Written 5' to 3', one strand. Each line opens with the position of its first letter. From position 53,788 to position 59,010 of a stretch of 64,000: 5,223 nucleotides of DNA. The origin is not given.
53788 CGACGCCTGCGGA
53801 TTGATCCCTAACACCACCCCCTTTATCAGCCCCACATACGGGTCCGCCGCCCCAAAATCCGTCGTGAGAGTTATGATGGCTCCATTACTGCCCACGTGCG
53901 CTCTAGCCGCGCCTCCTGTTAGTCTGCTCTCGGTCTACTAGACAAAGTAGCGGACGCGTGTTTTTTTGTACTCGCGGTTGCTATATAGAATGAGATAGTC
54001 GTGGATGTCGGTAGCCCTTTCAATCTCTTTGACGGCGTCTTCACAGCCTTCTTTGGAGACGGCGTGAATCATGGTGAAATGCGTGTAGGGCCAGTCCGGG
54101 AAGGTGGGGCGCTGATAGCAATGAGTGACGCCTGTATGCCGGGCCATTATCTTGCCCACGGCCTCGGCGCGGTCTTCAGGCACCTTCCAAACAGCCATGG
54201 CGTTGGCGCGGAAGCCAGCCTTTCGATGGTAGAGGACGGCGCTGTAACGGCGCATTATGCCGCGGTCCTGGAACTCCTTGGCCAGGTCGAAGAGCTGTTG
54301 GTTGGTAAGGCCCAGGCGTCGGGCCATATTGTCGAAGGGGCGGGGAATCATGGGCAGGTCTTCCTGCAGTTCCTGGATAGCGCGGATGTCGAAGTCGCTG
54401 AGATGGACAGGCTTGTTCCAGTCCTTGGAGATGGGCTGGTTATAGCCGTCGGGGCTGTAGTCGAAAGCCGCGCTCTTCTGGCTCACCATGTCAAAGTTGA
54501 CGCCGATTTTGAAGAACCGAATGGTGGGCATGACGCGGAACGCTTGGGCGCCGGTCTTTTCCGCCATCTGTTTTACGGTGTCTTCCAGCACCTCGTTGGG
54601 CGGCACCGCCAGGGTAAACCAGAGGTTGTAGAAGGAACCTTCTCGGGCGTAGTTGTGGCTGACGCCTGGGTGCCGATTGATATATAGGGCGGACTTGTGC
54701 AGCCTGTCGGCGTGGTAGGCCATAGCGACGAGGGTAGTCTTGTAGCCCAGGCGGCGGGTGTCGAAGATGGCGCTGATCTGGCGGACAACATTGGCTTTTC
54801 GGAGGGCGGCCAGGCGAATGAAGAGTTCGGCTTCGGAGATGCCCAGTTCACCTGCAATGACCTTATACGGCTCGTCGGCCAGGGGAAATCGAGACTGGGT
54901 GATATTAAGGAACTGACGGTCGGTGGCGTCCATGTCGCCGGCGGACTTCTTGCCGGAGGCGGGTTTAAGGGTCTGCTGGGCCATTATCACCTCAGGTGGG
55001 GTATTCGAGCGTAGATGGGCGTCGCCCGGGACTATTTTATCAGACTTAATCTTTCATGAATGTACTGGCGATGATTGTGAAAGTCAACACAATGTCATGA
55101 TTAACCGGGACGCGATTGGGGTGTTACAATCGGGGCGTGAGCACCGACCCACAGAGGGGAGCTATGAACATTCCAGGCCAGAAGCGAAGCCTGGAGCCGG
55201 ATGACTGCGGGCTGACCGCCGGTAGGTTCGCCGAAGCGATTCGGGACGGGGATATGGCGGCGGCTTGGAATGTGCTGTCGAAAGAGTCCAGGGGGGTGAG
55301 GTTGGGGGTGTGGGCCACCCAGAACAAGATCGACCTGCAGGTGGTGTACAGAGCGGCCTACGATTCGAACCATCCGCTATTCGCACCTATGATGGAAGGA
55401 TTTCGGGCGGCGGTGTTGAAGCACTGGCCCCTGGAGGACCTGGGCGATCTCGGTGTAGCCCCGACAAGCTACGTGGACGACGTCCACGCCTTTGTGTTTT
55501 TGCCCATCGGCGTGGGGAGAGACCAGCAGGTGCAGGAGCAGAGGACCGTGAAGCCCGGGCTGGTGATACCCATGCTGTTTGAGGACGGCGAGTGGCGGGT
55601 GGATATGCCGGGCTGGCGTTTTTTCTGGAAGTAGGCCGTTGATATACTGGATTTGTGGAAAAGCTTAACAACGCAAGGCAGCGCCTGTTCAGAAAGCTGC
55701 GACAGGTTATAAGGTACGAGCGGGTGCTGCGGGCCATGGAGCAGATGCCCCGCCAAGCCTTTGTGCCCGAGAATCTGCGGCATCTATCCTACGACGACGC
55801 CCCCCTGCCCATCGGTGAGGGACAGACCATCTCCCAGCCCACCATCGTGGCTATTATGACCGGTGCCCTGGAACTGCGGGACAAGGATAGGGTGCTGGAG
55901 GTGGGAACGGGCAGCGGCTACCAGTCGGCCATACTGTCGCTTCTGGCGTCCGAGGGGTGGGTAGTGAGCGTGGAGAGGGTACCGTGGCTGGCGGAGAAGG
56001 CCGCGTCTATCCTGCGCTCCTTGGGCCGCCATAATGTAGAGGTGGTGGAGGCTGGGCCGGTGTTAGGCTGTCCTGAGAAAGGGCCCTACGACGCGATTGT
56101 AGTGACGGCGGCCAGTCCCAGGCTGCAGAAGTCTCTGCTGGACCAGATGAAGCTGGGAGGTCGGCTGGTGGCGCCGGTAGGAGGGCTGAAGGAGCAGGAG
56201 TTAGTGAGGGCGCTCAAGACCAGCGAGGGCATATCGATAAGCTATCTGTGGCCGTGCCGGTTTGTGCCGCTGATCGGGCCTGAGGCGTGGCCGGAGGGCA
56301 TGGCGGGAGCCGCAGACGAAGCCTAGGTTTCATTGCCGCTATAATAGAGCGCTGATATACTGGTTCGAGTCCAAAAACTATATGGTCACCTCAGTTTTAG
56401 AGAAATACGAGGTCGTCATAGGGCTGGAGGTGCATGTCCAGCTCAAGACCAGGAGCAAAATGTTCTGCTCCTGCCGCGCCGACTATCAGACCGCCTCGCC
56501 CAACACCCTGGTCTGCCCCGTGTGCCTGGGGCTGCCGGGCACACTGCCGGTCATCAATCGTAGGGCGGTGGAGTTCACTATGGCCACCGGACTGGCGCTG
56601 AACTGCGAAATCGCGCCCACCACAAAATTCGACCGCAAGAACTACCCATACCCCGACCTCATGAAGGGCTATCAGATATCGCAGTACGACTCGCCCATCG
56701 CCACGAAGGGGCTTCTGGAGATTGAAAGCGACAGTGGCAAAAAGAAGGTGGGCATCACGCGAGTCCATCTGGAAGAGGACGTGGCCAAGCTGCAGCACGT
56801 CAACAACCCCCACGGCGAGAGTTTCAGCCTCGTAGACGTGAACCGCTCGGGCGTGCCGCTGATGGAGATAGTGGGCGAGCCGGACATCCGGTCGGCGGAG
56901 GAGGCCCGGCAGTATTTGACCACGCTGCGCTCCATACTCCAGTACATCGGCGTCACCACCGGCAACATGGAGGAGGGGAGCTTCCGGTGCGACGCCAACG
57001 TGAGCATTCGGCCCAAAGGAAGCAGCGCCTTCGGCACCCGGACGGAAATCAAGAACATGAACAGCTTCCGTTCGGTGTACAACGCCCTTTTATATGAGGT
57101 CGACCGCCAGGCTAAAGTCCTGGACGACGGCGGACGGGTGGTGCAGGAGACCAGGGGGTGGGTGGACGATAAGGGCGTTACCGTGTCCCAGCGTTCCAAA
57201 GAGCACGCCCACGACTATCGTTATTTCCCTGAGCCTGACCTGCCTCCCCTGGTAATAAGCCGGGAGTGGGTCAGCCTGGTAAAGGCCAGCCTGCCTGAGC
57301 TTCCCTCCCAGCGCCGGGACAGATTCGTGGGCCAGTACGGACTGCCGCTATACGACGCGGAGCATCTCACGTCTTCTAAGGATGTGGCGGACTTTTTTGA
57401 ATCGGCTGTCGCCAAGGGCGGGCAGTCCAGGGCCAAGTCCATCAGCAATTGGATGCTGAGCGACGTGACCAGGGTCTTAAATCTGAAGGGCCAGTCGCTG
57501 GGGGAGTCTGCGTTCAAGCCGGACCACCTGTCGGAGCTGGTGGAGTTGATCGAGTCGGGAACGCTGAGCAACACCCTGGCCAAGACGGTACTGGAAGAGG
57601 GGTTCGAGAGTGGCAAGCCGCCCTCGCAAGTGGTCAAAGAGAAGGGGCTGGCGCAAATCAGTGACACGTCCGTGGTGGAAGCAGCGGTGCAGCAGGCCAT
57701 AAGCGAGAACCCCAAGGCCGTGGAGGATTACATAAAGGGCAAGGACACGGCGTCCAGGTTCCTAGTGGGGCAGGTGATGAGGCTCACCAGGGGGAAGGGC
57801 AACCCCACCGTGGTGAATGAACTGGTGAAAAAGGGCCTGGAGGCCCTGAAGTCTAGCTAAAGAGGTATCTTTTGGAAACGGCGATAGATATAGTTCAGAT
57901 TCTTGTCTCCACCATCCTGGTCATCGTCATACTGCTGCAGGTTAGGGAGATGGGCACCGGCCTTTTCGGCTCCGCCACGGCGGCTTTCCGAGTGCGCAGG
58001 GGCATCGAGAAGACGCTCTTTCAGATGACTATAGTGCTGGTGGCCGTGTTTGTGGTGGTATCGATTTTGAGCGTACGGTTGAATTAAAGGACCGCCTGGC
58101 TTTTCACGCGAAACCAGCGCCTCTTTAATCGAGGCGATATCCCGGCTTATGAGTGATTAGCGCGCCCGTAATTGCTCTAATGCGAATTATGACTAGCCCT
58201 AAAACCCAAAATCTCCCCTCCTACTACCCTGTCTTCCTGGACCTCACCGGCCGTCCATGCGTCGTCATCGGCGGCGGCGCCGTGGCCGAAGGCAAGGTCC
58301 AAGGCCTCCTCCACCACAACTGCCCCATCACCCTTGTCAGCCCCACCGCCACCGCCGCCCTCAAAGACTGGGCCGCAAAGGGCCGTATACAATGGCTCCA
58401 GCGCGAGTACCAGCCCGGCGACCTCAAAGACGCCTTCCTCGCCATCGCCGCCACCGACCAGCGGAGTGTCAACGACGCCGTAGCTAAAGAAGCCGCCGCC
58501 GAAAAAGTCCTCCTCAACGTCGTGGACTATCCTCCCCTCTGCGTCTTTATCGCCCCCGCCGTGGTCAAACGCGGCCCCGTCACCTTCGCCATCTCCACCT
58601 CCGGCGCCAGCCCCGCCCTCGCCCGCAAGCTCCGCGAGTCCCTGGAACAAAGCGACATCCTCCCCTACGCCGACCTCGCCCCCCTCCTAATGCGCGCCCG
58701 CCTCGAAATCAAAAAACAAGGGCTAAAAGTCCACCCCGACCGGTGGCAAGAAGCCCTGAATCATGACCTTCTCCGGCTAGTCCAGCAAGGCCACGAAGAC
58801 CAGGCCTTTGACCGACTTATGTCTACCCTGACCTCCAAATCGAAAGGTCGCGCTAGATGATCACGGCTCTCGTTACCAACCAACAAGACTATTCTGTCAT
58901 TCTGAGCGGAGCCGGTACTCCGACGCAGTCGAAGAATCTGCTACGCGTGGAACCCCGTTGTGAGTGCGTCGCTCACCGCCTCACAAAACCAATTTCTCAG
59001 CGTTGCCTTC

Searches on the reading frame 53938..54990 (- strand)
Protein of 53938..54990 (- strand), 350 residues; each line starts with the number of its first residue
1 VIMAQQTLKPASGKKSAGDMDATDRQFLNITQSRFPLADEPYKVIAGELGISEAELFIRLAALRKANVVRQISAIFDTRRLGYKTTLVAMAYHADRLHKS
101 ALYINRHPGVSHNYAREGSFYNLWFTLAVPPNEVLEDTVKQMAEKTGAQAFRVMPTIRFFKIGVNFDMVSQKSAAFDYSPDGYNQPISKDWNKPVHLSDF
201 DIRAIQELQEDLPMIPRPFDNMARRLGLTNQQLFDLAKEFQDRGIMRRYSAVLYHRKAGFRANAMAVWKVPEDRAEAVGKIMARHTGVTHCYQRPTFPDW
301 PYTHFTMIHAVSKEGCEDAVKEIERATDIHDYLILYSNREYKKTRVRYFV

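Call 28: search_protein_families(library=pfam, proteins=[window:53938-54990:-], max_evalue=0.00001)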
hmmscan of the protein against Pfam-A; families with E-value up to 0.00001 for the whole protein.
window:53938-54990:- (350 aa): 3 families
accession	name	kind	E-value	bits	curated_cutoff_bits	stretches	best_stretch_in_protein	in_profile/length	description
PF17805.7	AsnC_trans_reg2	-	3.1e-56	187.9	27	2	257-342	1-86/86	AsnC-like ligand binding domain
PF22451.2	NirdL-like_HTH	-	2e-28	98.2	27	2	24-70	1-47/47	Siroheme decarboxylase NirDL-like HTH domain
PF13404.12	HTH_AsnC-type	-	3.1e-08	33.7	27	0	20-63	1-41/42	AsnC-type helix-turn-helix domain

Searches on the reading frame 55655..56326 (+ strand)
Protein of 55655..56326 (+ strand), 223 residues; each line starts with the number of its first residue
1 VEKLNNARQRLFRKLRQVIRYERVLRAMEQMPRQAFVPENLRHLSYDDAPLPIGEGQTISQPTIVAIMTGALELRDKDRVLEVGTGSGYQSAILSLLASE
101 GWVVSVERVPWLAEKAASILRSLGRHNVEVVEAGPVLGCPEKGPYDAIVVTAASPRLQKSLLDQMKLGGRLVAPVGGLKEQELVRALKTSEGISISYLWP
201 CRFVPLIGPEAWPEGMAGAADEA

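Call 28: search_protein_families(library=pfam, proteins=[window:55655-56326:+], max_evalue=0.00001)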
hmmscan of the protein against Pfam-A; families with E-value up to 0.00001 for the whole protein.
window:55655-56326:+ (223 aa): 1 family
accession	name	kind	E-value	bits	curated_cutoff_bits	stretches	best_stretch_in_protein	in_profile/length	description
PF01135.25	PCMT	-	3e-56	190.9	20.3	1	8-208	3-207/210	Protein-L-isoaspartate(D-aspartate) O-methyltransferase (PCMT)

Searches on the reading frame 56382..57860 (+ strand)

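Call 29: search_protein_families(library=pfam, proteins=[window:56382-57860:+], max_evalue=0.00001)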
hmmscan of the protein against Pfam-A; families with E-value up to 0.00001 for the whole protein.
window:56382-57860:+ (492 aa): 2 families
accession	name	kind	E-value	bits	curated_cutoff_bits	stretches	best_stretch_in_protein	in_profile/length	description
PF02934.20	GatB_N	-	3.1e-120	401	23.4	1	11-297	1-276/277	GatB/GatE catalytic domain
PF02637.23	GatB_Yqey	-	1.1e-48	165.3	27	1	337-486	1-148/148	GatB domain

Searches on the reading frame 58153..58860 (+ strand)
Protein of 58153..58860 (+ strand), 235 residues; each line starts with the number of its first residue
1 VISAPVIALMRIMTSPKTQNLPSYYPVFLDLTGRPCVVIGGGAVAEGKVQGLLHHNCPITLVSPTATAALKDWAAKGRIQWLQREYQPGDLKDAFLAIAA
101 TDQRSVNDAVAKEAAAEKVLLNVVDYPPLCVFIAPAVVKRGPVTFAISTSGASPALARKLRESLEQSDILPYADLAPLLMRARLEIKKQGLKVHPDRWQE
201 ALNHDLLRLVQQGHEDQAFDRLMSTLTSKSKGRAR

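Call 29: search_protein_families(library=pfam, proteins=[window:58153-58860:+], max_evalue=0.00001)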
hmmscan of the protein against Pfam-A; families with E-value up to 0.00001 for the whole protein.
window:58153-58860:+ (235 aa): 2 families
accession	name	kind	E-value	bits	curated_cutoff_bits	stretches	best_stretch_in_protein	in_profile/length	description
PF13241.12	NAD_binding_7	-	5.8e-31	107.6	22.1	1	27-136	1-104/104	Putative NAD(P)-binding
PF14824.11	Sirohm_synth_M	-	2.3e-08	33.8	25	1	140-167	1-28/28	Sirohaem biosynthesis protein central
